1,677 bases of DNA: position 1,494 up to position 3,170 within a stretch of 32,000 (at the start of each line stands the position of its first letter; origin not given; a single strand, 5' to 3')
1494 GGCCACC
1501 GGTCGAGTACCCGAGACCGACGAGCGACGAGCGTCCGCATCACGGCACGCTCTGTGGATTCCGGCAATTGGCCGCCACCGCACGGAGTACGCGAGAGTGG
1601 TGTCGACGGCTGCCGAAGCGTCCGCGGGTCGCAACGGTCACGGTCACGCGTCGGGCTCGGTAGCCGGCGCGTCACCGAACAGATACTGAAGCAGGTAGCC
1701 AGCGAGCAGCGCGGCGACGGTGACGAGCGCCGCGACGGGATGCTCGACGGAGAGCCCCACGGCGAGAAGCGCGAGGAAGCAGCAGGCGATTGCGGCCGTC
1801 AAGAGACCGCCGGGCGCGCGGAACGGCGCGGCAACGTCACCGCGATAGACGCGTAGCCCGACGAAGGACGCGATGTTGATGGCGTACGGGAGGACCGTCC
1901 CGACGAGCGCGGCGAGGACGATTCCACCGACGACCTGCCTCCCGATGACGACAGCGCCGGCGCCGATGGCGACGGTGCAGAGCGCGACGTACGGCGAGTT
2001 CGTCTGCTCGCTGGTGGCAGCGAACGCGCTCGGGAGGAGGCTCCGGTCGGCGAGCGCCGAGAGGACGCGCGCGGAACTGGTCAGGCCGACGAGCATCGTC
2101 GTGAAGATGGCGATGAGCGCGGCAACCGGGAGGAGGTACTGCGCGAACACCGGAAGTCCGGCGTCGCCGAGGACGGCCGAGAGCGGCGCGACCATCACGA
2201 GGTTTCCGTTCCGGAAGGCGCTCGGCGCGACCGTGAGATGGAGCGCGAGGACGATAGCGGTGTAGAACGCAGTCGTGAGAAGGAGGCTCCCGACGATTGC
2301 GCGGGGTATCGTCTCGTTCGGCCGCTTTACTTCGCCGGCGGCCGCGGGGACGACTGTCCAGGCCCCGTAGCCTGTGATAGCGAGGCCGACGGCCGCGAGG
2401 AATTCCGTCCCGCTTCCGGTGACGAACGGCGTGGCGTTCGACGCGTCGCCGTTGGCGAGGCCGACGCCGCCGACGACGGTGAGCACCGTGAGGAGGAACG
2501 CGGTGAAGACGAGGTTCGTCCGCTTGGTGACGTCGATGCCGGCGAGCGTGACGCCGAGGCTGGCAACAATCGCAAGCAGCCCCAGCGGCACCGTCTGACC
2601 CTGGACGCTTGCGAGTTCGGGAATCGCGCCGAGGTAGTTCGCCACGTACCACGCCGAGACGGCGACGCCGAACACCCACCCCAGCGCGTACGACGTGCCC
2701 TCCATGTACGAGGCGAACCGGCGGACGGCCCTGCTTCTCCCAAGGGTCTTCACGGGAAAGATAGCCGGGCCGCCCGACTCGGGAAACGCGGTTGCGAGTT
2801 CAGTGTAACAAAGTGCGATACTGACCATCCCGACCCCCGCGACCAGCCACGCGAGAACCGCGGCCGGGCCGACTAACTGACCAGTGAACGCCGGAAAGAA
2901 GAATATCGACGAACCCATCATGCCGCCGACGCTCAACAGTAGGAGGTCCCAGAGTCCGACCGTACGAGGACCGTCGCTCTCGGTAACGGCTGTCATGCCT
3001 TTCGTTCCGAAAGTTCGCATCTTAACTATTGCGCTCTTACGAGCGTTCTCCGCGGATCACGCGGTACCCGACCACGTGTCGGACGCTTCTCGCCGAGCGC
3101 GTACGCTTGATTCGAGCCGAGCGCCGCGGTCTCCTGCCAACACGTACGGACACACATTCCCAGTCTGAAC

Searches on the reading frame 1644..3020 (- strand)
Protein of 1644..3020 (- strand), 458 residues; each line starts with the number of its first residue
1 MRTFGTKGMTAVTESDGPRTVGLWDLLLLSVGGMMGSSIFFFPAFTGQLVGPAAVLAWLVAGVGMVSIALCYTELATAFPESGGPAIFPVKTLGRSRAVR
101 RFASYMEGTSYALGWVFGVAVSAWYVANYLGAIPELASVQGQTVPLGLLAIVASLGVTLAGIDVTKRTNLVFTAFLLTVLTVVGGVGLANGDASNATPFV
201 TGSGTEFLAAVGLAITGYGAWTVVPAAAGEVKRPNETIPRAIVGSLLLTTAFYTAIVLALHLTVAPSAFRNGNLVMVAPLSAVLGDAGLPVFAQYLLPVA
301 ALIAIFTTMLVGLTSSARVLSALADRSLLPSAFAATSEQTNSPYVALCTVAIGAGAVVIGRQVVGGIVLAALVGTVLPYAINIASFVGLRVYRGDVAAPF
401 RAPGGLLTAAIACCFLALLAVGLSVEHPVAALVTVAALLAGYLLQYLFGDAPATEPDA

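Call 88: search_protein_families(library=pfam, max_evalue=0.0001, proteins=[window:1644-3020:-])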
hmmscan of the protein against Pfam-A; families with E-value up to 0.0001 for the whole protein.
window:1644-3020:- (458 aa): 2 families
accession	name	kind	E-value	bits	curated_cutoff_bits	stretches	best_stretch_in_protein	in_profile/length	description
PF13520.12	AA_permease_2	-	1.6e-34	120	27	1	22-426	2-407/427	Amino acid permease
PF00324.27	AA_permease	-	1.1e-29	103.9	24.6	1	26-431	2-428/470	Amino acid permease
